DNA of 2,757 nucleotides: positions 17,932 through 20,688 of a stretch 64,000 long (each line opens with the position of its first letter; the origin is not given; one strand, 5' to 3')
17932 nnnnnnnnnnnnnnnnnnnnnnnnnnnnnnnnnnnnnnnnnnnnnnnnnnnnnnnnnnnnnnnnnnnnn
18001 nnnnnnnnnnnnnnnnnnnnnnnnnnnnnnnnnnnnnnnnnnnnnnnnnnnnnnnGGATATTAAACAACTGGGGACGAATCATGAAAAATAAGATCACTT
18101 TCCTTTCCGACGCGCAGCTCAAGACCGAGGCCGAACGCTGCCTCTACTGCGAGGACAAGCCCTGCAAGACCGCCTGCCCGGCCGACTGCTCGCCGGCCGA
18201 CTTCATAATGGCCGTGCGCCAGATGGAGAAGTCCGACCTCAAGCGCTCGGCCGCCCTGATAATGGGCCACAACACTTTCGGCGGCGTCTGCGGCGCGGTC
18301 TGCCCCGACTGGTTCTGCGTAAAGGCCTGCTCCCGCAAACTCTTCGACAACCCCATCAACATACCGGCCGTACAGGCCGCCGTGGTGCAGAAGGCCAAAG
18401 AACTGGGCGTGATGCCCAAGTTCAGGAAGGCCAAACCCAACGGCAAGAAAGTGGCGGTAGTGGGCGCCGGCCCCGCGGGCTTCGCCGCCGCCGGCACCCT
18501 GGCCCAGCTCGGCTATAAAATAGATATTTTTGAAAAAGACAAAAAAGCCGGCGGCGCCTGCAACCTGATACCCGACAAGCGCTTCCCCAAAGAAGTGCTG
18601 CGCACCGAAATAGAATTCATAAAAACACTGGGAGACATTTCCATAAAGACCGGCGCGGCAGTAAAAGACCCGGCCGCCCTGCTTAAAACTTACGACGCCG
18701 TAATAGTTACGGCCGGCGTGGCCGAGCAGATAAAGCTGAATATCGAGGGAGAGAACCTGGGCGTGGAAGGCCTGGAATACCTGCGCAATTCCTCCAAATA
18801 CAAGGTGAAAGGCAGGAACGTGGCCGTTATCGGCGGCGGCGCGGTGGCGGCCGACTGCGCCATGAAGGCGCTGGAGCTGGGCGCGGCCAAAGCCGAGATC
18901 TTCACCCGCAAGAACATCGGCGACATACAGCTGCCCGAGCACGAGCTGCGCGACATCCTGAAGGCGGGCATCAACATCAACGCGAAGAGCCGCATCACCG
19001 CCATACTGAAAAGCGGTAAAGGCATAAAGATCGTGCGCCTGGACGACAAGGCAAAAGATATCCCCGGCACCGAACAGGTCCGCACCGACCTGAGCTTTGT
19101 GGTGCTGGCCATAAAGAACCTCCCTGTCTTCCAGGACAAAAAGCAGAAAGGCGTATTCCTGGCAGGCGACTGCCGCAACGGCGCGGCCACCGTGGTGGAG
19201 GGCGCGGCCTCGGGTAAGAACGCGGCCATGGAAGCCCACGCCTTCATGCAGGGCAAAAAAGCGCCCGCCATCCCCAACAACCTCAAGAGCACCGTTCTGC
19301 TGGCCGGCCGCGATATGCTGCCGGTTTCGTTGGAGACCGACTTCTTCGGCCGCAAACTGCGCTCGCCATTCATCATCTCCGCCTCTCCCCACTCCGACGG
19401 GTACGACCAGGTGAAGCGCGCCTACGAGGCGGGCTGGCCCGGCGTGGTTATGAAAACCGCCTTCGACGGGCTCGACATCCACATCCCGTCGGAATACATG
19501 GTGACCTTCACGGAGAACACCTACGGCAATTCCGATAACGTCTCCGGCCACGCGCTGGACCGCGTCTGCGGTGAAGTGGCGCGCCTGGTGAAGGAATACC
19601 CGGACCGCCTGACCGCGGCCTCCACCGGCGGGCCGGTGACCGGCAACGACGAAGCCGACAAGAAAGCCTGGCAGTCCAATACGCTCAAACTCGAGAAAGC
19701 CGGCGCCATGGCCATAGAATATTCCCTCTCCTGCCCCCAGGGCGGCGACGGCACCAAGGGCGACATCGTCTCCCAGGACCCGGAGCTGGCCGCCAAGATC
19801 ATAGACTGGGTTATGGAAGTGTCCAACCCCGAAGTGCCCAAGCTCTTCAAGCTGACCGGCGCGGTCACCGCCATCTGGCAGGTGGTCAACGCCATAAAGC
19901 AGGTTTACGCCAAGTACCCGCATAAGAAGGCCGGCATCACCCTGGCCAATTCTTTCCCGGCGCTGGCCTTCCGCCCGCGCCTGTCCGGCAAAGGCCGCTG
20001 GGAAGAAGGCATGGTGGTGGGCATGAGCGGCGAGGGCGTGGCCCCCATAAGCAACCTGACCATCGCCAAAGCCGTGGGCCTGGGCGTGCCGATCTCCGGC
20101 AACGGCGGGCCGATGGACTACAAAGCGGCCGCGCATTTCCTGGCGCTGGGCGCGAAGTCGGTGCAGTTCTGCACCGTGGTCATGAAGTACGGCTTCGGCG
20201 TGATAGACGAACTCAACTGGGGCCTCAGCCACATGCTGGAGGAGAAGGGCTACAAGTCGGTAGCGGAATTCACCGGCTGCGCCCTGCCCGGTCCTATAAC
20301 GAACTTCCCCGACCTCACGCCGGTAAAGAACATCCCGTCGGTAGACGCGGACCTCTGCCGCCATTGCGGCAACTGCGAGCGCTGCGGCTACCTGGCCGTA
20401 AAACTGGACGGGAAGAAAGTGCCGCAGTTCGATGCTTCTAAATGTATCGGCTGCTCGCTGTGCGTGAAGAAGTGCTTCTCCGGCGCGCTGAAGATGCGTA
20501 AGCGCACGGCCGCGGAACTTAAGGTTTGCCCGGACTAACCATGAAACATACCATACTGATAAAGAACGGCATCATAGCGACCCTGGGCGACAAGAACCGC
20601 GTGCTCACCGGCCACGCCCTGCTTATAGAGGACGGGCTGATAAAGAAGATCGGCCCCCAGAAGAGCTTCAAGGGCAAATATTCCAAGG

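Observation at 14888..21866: Purine-ring module: MocA, 8-oxoguanine-deaminase-like amidohydrolase, and divergent DPD-like reductase + SsnA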

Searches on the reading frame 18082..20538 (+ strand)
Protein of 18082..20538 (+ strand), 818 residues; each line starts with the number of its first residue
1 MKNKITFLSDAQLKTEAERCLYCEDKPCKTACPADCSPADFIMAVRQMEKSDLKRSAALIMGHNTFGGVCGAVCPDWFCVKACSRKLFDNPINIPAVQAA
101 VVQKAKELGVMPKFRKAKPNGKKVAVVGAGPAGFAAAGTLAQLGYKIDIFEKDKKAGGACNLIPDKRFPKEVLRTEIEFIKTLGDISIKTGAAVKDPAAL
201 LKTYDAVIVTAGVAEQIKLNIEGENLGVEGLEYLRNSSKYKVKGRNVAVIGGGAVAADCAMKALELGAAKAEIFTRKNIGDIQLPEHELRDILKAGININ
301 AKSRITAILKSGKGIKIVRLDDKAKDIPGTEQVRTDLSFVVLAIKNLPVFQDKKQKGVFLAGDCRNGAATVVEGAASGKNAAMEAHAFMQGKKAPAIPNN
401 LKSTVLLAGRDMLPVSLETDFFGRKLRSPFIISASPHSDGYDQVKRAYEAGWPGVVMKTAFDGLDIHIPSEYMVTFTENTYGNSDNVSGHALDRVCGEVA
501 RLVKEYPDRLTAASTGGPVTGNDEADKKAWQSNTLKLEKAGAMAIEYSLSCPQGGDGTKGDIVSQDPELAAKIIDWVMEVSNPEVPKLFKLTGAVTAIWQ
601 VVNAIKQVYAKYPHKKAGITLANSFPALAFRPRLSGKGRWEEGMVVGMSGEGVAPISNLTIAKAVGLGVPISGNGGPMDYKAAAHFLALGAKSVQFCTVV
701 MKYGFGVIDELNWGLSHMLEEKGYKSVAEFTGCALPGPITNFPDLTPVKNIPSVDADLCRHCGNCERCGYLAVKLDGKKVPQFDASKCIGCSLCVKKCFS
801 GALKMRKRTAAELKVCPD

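Call 4: search_protein_families(library=pfam, proteins=[window:18082-20538:+])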
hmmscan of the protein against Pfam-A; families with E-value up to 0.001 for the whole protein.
window:18082-20538:+ (818 aa): 15 families
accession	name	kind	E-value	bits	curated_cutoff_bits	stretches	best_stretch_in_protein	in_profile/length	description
PF14691.11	Fer4_20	-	2.1e-18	66.6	25.8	1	8-107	12-110/113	Dihydroprymidine dehydrogenase domain II, 4Fe-4S cluster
PF07992.20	Pyr_redox_2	-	3.8e-18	66.3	26.1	1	122-325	1-225/291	Pyridine nucleotide-disulphide oxidoreductase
PF00070.33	Pyr_redox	-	1.8e-08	35.2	22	0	246-321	1-80/82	Pyridine nucleotide-disulphide oxidoreductase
PF13450.12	NAD_binding_8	-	1.4e-07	32.1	21.9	1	126-165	1-40/68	NAD(P)-binding Rossmann-like domain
PF01180.27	DHO_dh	-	1.4e-07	31.5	27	1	417-719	2-291/291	Dihydroorotate dehydrogenase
PF13738.12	Pyr_redox_3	-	3.2e-07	30.4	30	0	206-297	127-218/305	Pyridine nucleotide-disulphide oxidoreductase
PF01134.28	GIDA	-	4.3e-06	26.5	22.1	0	123-155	1-33/391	Glucose inhibited division protein A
PF00037.32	Fer4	-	2.7e-05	24.2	21.1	1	781-804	1-24/24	4Fe-4S binding domain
PF01262.27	AlaDh_PNT_C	-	3.7e-05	23.7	23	0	122-162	29-69/214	Alanine dehydrogenase/PNT, C-terminal domain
PF14697.11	Fer4_21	-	6e-05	23.5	35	1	754-805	3-59/59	4Fe-4S dicluster domain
PF03486.20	HI0933_like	-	7.7e-05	22.7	50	1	123-157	2-36/244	HI0933-like protein Rossmann domain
PF01946.23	Thi4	-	0.00016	21.5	26.2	1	123-189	19-83/235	Thi4 family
PF13241.12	NAD_binding_7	-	0.00026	22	22.1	0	241-277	4-39/104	Putative NAD(P)-binding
PF12837.12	Fer4_6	-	0.00035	20.8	25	1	780-798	1-19/24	4Fe-4S binding domain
PF12831.13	FAD_oxidored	-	0.00046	20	27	1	124-159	2-37/416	FAD dependent oxidoreductase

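Call 5: search_protein_families(library=ncbifam, proteins=[window:18082-20538:+], max_evalue=0.00001)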
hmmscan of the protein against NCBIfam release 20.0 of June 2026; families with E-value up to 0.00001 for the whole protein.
window:18082-20538:+ (818 aa): 36 families (the best 25 are shown)
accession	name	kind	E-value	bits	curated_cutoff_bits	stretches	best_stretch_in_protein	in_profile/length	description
NF009410.0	PRK12771.1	subfamily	4.3e-63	213.8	516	1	24-396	46-452/566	NAD(P)-binding protein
NF006183.0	PRK08318.1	equivalog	3.2e-60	204.1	335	1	416-809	3-401/422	NAD-dependent dihydropyrimidine dehydrogenase subunit PreA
NF009454.0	PRK12814.1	equivalog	2.1e-49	168.5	916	1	20-320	97-399/657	putative NADPH-dependent glutamate synthase small subunit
TIGR01316.1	gltA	equivalog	2.1e-45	155.4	471.75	1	11-314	19-341/449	NADPH-dependent glutamate synthase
NF009414.0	PRK12778.1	equivalog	2.3e-41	141.9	1103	1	13-302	324-628/752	bifunctional dihydroorotate dehydrogenase B NAD binding subunit/NADPH-dependent glutamate synthase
TIGR03315.1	Se_ygfK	equivalog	3.4e-39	134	835.3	1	23-300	442-723/1012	putative selenate reductase subunit YgfK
NF010590.0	PRK13984.1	equivalog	1.3e-38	132.6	946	1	9-300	181-485/611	putative oxidoreductase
TIGR01318.1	gltD_gamma_fam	subfamily_domain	2.8e-36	125.1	482.95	1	8-300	30-338/467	glutamate synthase, small subunit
TIGR01317.1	GOGAT_sm_gam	subfamily_domain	1.7e-34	119.5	447.7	1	7-270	31-309/485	glutamate synthase small subunit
NF009409.0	PRK12770.1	subfamily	1e-30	107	343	1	115-322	12-250/360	putative glutamate synthase subunit beta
NF009451.0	PRK12809.1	equivalog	1.3e-30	106.3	1154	1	8-279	198-486/639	formate-dependent uric acid utilization protein YgfT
NF009408.0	PRK12769.1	equivalog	5e-30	104.2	1003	1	9-300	216-524/659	formate-dependent uric acid utilization protein AegA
NF045663.1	diclust_near_Sec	equivalog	7.8e-30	103.6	530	1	11-215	3-201/759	pyridine nucleotide-disulfide oxidoreductase/dicluster-binding protein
NF009413.0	PRK12775.1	equivalog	1.3e-23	82.8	1895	1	15-301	328-628/1006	putative trifunctional 2-polyprenylphenol hydroxylase/glutamate synthase subunit beta/ferritin domain-containing protein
NF005574.0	PRK07259.1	equivalog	2.3e-19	69.5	269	1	418-734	6-302/304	dihydroorotate dehydrogenase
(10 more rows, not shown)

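Call 13: find_homologous_proteins(query=window:18082-20538:+, max_evalue=1e-20)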
Query window:18082-20538:+ (818 aa): 2830 proteins with E <= 1e-20 among 8000 candidates; the best 120 are listed.
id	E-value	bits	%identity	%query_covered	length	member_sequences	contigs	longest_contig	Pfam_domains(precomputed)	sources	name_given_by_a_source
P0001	0.0e+0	1795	96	100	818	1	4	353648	PF13450.13,PF14691.12,PF07992.21,PF00070.34,PF13738.13,PF01180.28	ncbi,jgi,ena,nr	ncbi:MAG: hypothetical protein A2X35_12640 [Elusimicrobia bacterium GWA2_61_42]|nr:MAG: hypothetical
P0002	0.0e+0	1777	94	100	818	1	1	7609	PF13450.13,PF14691.12,PF07992.21,PF00070.34,PF13738.13,PF01180.28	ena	-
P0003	0.0e+0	1768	94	100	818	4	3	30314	PF13450.13,PF14691.12,PF07992.21,PF00070.34,PF13738.13,PF01180.28,PF12838.13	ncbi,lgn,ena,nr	ncbi:MAG TPA: dihydropyrimidine dehydrogenase [Elusimicrobia bacterium]|nr:dihydropyrimidine dehydro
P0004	0.0e+0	1758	94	100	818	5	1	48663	PF13450.13,PF14691.12,PF07992.21,PF00070.34,PF13738.13,PF01180.28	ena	-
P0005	0.0e+0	1747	93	100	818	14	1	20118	PF13241.13,PF13450.13,PF14691.12,PF07992.21,PF00070.34,PF13738.13,PF01180.28,PF01134.29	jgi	-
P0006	0.0e+0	1737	92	100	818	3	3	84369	PF13450.13,PF14691.12,PF07992.21,PF00070.34,PF13738.13,PF01180.28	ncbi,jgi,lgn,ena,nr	ncbi:MAG: hypothetical protein AUJ51_10225 [Elusimicrobia bacterium CG1_02_56_21]|nr:MAG: hypothetic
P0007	0.0e+0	1731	92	100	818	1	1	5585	PF13450.13,PF14691.12,PF07992.21,PF00070.34,PF13738.13,PF01180.28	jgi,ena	-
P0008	0.0e+0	1729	92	100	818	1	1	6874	PF13450.13,PF14691.12,PF07992.21,PF00070.34,PF13738.13,PF01180.28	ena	-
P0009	0.0e+0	1728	92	100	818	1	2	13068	PF13241.13,PF13450.13,PF14691.12,PF07992.21,PF00070.34,PF13738.13,PF03486.21,PF01180.28,PF01134.29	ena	-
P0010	0.0e+0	1727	93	100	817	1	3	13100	PF13450.13,PF14691.12,PF07992.21,PF00070.34,PF01180.28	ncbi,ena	-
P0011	0.0e+0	1725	93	100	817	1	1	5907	PF13450.13,PF14691.12,PF07992.21,PF00070.34,PF01180.28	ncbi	-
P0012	0.0e+0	1724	92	100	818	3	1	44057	PF13450.13,PF14691.12,PF07992.21,PF00070.34,PF13738.13,PF01180.28,PF01262.28,PF01134.29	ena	-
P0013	0.0e+0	1722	92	100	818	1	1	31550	PF13450.13,PF14691.12,PF07992.21,PF00070.34,PF13738.13,PF01180.28,PF01262.28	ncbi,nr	ncbi:MAG: FAD-dependent oxidoreductase [Elusimicrobiota bacterium]|nr:FAD-dependent oxidoreductase [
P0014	0.0e+0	1716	91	100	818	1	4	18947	PF13450.13,PF14691.12,PF07992.21,PF00070.34,PF13738.13,PF01180.28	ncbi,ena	-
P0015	0.0e+0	1715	91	100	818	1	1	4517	PF13450.13,PF14691.12,PF07992.21,PF00070.34,PF13738.13,PF01180.28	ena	-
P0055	0.0e+0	1458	79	99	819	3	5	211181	PF13450.13,PF14691.12,PF07992.21,PF00037.33,PF13738.13,PF01180.28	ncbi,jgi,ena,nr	ncbi:MAG: dihydropyrimidine dehydrogenase [Elusimicrobia bacterium RIFOXYA12_FULL_51_18]|nr:MAG: dih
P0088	0.0e+0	1177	63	98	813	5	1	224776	PF14697.12,PF13450.13,PF14691.12,PF07992.21,PF00070.34,PF00037.33,PF13738.13,PF01180.28,PF01134.29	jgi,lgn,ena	-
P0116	0.0e+0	1088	59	100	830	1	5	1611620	PF13450.13,PF14691.12,PF07992.21,PF13738.13,PF01180.28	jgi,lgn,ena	-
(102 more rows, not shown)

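Call 16: find_encoding_contigs(protein=P0055, flank=10000, max_places=2)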
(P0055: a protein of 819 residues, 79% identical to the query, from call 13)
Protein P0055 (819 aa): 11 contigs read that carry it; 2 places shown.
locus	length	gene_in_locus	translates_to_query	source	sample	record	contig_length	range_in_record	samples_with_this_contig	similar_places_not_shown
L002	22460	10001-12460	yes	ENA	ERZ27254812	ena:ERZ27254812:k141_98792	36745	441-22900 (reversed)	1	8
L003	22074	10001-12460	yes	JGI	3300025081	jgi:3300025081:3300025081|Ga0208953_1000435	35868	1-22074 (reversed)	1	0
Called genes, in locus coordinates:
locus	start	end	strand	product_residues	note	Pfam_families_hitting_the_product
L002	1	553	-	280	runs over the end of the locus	PF02625:XdhC_CoxI, PF13478:XdhC_C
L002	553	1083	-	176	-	-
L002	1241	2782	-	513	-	PF00672:HAMP, PF00211:Guanylate_cyc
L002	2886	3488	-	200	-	PF12804:NTP_transf_3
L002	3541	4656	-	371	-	PF00365:PFK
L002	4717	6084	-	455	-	PF01979:Amidohydro_1, PF07969:Amidohydro_3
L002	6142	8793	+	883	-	PF00069:Pkinase, PF01636:APH, PF07714:PK_Tyr_Ser-Thr, PF17667:Pkinase_fungal (faint), PF14559:TPR_19 (faint), PF13428:TPR_14 (faint), PF13181:TPR_8 (faint)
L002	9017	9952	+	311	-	-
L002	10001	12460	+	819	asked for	PF00037:Fer4 (faint), PF14691:Fer4_20, PF07992:Pyr_redox_2, PF13450:NAD_binding_8, PF13738:Pyr_redox_3 (faint), PF01180:DHO_dh (faint)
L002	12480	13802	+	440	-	PF07969:Amidohydro_3 (faint), PF01979:Amidohydro_1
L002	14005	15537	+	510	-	PF00221:Lyase_aromatic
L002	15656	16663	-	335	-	PF01380:SIS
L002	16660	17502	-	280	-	PF00702:Hydrolase, PF13419:HAD_2, PF13242:Hydrolase_like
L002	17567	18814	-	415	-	PF07969:Amidohydro_3, PF01979:Amidohydro_1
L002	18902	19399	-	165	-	PF04461:YajQ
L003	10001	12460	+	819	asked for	PF00037:Fer4 (faint), PF14691:Fer4_20, PF07992:Pyr_redox_2, PF13450:NAD_binding_8, PF13738:Pyr_redox_3 (faint), PF01180:DHO_dh (faint)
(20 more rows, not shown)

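Call 17: find_encoding_contigs(protein=P0088, flank=10000, max_places=2)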
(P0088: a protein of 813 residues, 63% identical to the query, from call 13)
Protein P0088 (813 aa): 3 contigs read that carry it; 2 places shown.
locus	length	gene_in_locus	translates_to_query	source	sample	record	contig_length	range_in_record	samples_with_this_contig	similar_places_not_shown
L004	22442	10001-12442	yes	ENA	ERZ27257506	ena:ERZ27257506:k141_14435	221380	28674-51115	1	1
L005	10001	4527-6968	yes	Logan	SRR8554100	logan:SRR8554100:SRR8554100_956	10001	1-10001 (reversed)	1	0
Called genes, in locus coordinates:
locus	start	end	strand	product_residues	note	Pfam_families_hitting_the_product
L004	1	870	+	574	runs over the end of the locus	PF00664:ABC_membrane, PF00005:ABC_tran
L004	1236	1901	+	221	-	PF00834:Ribul_P_3_epim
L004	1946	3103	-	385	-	PF17785:PUA_3, PF02005:TRM (weak), PF10672:Methyltrans_SAM, PF02475:TRM5-TYW2_MTfase, PF05175:MTS (weak), PF01728:FtsJ, PF03602:Cons_hypoth95, PF13847:Methyltransf_31, +2 more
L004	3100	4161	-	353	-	PF01820:Dala_Dala_lig_N, PF02786:CPSase_L_D2 (weak), PF07478:Dala_Dala_lig_C, PF02222:ATP-grasp (weak)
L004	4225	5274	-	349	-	PF01171:ATP_bind_3 (weak), PF03054:tRNA_Me_trans, PF20259:tRNA_Me_trans_M, PF20258:tRNA_Me_trans_C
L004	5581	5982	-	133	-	-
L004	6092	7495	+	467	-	PF00089:Trypsin, PF13365:Trypsin_2, PF00595:PDZ, PF13180:PDZ_2, PF17820:PDZ_6, PF13180:PDZ_2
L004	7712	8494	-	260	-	PF08543:Phos_pyr_kin, PF00294:PfkB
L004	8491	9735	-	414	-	PF01964:ThiC_Rad_SAM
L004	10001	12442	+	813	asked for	PF14691:Fer4_20, PF00070:Pyr_redox (faint), PF01134:GIDA (faint), PF07992:Pyr_redox_2, PF13450:NAD_binding_8 (weak), PF01180:DHO_dh, PF14697:Fer4_21 (weak), PF00037:Fer4 (weak), +1 more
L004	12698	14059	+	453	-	PF01979:Amidohydro_1, PF07969:Amidohydro_3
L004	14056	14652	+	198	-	PF12804:NTP_transf_3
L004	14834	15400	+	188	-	-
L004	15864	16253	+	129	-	PF01197:Ribosomal_L31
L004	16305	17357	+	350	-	PF03462:PCRF, PF00472:RF-1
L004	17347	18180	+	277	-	PF17827:PrmC_N (weak), PF01555:N6_N4_Mtase (faint), PF03602:Cons_hypoth95, PF05175:MTS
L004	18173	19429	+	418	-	PF00275:EPSP_synthase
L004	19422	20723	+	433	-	PF08245:Mur_ligase_M, PF02875:Mur_ligase_C, PF27239:FOL3_C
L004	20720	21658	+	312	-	PF00480:ROK, PF02685:Glucokinase (faint)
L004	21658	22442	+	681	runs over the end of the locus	-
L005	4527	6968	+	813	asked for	PF14691:Fer4_20, PF00070:Pyr_redox (faint), PF01134:GIDA (faint), PF07992:Pyr_redox_2, PF13450:NAD_binding_8 (weak), PF01180:DHO_dh, PF14697:Fer4_21 (weak), PF00037:Fer4 (weak), +1 more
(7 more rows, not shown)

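Call 18: find_encoding_contigs(protein=P0116, flank=10000, max_places=2)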
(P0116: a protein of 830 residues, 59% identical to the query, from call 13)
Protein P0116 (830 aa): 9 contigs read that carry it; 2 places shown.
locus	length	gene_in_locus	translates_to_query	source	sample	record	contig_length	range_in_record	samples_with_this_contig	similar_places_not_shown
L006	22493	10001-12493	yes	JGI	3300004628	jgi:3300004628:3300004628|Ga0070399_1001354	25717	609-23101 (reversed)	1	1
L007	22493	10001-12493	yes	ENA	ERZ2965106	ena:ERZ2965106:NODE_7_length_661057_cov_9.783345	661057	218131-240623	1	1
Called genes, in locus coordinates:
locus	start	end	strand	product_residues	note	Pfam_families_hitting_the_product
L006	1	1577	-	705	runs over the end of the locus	PF00912:Transgly, PF00905:Transpeptidase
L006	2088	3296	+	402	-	PF01546:Peptidase_M20, PF07687:M20_dimer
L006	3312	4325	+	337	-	PF02729:OTCace_N, PF00185:OTCace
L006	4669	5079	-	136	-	-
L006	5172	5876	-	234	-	PF09594:GT87 (weak)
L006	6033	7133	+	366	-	PF00696:AA_kinase (faint)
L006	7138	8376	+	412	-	PF00291:PALP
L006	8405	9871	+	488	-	PF00291:PALP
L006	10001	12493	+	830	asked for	PF14691:Fer4_20, PF07992:Pyr_redox_2, PF13450:NAD_binding_8 (weak), PF13738:Pyr_redox_3 (faint), PF01180:DHO_dh (weak)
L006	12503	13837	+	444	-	PF07969:Amidohydro_3 (weak), PF01979:Amidohydro_1, PF07969:Amidohydro_3 (weak)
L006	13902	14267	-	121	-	PF12844:HTH_19 (weak), PF13560:HTH_31, PF01381:HTH_3, PF13443:HTH_26 (weak)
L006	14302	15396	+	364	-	PF04932:Wzy_C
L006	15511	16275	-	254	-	PF01980:TrmO_N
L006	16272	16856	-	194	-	-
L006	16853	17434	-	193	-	-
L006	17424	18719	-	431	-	PF13191:AAA_16 (faint), PF00005:ABC_tran, PF02463:SMC_N (faint), PF13401:AAA_22 (faint), PF13555:AAA_29 (faint), PF13304:AAA_21 (faint), PF00005:ABC_tran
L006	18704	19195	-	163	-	PF03266:NTPase_1 (weak)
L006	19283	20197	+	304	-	PF02517:Rce1-like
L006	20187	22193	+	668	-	-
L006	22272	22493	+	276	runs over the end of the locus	?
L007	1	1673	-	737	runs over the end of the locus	PF00912:Transgly, PF00905:Transpeptidase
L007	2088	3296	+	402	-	PF01546:Peptidase_M20, PF07687:M20_dimer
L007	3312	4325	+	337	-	PF02729:OTCace_N, PF00185:OTCace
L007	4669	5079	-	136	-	-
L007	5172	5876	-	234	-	PF09594:GT87 (weak)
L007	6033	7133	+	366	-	PF00696:AA_kinase (faint)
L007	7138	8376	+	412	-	PF00291:PALP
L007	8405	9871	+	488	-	PF00291:PALP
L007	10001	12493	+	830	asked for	PF14691:Fer4_20, PF07992:Pyr_redox_2, PF13450:NAD_binding_8 (weak), PF13738:Pyr_redox_3 (faint), PF01180:DHO_dh (weak)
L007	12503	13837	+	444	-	PF07969:Amidohydro_3 (weak), PF01979:Amidohydro_1, PF07969:Amidohydro_3 (weak)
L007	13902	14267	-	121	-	PF12844:HTH_19 (weak), PF13560:HTH_31, PF01381:HTH_3, PF13443:HTH_26 (weak)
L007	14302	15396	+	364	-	PF04932:Wzy_C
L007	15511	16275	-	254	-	PF01980:TrmO_N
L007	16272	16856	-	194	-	-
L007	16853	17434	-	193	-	-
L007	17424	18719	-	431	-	PF13191:AAA_16 (faint), PF00005:ABC_tran, PF02463:SMC_N (faint), PF13401:AAA_22 (faint), PF13555:AAA_29 (faint), PF13304:AAA_21 (faint), PF00005:ABC_tran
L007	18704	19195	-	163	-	PF03266:NTPase_1 (weak)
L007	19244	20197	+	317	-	PF02517:Rce1-like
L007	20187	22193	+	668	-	-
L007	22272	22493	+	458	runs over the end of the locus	PF01979:Amidohydro_1, PF07969:Amidohydro_3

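Call 34: find_encoding_contigs(protein=P0193, flank=10000, max_places=2)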
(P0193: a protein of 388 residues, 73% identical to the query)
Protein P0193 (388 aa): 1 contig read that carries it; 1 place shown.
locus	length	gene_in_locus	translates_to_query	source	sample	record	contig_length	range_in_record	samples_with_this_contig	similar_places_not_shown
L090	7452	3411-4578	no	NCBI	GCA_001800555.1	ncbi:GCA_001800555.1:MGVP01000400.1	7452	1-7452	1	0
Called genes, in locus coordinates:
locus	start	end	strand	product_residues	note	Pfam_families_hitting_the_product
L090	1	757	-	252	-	PF00696:AA_kinase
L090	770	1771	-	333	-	PF02729:OTCace_N, PF00185:OTCace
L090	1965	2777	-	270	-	PF01797:Y1_Tnp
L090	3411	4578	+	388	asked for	PF01546:Peptidase_M20, PF07687:M20_dimer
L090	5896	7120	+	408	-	PF00128:Alpha-amylase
